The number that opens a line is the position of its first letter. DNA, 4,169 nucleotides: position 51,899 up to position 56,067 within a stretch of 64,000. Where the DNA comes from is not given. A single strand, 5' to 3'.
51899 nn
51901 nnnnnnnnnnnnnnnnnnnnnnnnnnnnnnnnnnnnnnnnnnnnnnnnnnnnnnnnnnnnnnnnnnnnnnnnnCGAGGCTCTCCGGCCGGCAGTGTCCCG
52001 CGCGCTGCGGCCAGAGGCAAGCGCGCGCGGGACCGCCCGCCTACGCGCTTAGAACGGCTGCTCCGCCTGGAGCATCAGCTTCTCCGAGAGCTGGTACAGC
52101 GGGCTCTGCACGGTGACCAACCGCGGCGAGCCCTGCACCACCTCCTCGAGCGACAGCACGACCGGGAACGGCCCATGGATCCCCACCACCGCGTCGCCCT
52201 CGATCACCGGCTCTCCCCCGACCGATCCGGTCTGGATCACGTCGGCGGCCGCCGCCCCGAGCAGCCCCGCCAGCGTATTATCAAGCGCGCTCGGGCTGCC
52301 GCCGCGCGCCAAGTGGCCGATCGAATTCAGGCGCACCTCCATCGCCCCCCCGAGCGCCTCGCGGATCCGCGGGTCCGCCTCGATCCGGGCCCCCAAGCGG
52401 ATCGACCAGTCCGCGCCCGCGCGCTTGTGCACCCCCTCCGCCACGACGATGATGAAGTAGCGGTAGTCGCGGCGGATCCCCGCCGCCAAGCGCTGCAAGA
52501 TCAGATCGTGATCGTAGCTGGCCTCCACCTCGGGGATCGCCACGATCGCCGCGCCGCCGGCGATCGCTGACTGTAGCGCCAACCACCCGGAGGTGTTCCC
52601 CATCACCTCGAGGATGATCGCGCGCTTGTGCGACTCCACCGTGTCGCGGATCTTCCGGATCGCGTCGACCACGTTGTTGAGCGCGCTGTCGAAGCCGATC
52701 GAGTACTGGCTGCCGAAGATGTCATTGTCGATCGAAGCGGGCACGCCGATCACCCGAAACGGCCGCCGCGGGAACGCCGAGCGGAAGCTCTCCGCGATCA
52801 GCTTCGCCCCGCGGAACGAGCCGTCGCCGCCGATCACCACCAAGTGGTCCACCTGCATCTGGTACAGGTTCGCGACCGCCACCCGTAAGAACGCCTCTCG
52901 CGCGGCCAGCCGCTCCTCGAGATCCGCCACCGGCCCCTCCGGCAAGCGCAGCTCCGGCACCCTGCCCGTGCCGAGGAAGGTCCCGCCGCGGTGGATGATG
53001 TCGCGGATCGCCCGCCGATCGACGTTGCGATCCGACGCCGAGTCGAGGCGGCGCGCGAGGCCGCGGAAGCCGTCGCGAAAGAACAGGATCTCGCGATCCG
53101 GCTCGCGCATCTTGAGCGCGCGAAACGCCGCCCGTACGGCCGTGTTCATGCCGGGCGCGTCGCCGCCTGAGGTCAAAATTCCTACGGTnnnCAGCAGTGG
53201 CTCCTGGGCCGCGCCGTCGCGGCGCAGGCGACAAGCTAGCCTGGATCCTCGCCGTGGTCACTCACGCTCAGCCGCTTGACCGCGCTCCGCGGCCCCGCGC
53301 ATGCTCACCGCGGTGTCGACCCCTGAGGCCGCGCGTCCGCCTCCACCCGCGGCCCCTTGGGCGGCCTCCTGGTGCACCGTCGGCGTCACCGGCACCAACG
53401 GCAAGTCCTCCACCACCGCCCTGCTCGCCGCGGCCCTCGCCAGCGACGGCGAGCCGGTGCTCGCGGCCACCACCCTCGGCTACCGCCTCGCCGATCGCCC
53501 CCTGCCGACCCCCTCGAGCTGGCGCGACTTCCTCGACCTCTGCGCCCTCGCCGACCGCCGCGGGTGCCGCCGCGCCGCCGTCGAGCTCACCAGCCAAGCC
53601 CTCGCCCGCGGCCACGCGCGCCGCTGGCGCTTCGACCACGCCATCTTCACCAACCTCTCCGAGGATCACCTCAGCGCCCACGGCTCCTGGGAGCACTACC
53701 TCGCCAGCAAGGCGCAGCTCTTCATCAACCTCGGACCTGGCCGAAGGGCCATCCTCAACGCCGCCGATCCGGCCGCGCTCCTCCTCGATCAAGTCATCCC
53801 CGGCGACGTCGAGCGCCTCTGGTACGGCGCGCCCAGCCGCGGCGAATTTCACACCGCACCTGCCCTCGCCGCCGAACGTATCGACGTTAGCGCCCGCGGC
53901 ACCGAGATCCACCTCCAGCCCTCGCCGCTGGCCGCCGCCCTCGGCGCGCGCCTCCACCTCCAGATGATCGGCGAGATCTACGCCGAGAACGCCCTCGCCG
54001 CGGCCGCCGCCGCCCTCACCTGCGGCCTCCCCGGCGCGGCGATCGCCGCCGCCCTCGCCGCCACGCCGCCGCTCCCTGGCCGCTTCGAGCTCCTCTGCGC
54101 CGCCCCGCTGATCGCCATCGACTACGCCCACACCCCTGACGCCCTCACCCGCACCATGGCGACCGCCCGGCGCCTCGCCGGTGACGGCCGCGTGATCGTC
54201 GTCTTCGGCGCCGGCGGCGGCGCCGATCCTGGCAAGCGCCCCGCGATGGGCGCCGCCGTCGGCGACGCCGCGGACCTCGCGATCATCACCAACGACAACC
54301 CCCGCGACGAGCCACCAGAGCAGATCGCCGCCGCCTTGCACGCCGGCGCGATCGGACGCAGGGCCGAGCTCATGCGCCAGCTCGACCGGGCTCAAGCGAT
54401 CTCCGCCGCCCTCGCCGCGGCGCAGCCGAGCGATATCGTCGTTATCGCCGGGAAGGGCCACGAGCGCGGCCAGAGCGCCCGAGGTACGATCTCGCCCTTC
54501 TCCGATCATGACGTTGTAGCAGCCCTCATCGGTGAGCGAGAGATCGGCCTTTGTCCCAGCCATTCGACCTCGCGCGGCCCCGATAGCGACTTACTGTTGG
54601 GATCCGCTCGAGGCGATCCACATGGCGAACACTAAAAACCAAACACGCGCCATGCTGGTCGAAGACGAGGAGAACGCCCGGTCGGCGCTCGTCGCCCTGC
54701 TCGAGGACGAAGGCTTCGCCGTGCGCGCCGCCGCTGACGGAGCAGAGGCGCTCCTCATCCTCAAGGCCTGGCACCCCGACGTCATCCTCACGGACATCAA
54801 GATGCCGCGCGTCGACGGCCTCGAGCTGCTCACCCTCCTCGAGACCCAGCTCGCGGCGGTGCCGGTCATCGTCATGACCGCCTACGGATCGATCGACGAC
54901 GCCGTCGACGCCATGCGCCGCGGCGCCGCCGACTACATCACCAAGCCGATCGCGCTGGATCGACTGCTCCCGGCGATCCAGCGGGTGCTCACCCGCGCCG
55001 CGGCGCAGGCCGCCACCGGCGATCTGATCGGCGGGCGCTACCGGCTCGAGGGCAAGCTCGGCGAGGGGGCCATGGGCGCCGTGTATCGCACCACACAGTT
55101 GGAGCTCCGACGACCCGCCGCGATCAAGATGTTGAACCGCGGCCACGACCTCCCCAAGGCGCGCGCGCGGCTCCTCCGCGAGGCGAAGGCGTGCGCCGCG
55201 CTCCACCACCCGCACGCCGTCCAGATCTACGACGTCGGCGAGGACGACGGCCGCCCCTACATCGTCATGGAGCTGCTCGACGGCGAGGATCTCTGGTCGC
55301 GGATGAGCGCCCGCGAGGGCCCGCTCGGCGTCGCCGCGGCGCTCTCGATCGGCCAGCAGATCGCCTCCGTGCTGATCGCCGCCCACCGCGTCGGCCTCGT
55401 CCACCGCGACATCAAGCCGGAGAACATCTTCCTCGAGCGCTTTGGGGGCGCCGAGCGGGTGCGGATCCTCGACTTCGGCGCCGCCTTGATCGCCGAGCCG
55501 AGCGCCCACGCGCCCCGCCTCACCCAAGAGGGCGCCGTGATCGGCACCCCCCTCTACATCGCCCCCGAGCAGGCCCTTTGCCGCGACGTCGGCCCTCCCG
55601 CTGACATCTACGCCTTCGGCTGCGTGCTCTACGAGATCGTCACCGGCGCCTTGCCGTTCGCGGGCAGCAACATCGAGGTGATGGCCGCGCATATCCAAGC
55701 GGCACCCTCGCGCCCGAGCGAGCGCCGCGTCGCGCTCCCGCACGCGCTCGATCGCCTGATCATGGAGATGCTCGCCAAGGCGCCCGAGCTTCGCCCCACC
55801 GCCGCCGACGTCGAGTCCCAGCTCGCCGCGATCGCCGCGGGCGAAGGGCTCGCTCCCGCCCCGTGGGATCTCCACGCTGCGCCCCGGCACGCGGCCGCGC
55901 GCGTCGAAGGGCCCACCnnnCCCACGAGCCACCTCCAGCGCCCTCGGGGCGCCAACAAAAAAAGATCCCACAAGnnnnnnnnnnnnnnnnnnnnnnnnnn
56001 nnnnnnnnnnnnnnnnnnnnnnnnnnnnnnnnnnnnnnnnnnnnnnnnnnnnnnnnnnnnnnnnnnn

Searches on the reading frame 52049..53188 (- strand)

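Call 44: search_protein_families(library=pfam, proteins=[window:52049-53188:-], max_evalue=0.001)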
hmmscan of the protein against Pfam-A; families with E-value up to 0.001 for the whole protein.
window:52049-53188:- (379 aa): 1 family
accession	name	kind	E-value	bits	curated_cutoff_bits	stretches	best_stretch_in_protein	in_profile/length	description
PF00365.25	PFK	-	2e-80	270.6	30.9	1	2-318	2-277/277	Phosphofructokinase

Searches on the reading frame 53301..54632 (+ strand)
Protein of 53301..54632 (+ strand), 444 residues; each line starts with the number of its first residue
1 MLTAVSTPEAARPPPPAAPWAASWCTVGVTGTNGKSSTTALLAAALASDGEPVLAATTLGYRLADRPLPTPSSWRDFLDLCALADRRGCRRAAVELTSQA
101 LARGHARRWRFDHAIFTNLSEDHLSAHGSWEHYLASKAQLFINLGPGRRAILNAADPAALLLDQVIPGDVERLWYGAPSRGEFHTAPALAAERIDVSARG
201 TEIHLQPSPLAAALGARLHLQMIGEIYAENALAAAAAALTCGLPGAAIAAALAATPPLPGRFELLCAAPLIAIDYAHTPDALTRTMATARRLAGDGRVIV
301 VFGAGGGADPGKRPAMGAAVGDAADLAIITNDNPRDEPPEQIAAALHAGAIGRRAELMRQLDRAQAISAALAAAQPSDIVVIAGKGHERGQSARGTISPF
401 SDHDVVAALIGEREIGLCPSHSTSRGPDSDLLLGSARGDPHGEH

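Call 44: search_protein_families(library=pfam, proteins=[window:53301-54632:+], max_evalue=0.001)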
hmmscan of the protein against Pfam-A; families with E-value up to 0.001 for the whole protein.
window:53301-54632:+ (444 aa): 2 families
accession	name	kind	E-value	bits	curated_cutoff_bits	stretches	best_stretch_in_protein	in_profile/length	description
PF08245.18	Mur_ligase_M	-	8e-31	108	24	1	29-238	1-200/200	Mur ligase middle domain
PF02875.26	Mur_ligase_C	-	3.8e-28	99.3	28.4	1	260-386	1-127/127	Mur ligase, glutamate ligase domain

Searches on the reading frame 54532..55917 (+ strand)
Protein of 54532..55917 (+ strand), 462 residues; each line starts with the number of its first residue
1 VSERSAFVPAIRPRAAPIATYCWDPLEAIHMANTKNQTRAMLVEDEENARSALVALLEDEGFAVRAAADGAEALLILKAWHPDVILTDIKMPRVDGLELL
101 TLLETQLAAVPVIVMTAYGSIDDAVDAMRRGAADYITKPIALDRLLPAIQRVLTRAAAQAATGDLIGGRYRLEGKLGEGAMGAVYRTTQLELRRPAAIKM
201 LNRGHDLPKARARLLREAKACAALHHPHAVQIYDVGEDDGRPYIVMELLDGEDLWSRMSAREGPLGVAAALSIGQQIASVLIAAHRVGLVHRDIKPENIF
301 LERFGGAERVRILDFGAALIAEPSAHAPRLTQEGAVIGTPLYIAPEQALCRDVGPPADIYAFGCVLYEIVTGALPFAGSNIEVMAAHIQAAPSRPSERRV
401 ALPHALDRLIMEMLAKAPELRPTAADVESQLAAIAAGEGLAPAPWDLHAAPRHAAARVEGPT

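Call 44: search_protein_families(library=pfam, proteins=[window:54532-55917:+], max_evalue=0.001)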
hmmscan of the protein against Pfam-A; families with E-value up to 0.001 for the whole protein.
window:54532-55917:+ (462 aa): 5 families
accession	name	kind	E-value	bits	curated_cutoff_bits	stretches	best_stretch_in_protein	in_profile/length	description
PF00069.31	Pkinase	-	2.4e-47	162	31.7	1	170-427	1-257/263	Protein kinase domain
PF07714.23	PK_Tyr_Ser-Thr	-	1e-32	113.9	23.1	1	172-431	3-258/258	Protein tyrosine and serine/threonine kinase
PF00072.30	Response_reg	-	2e-30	105.7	30.2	1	41-149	2-110/111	Response regulator receiver domain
PF01636.29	APH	-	3.3e-06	27.5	23.2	0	209-287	32-110/239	Phosphotransferase enzyme family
PF20161.5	VpsR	-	0.00087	19.4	23.7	0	33-149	5-120/121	VpsR domain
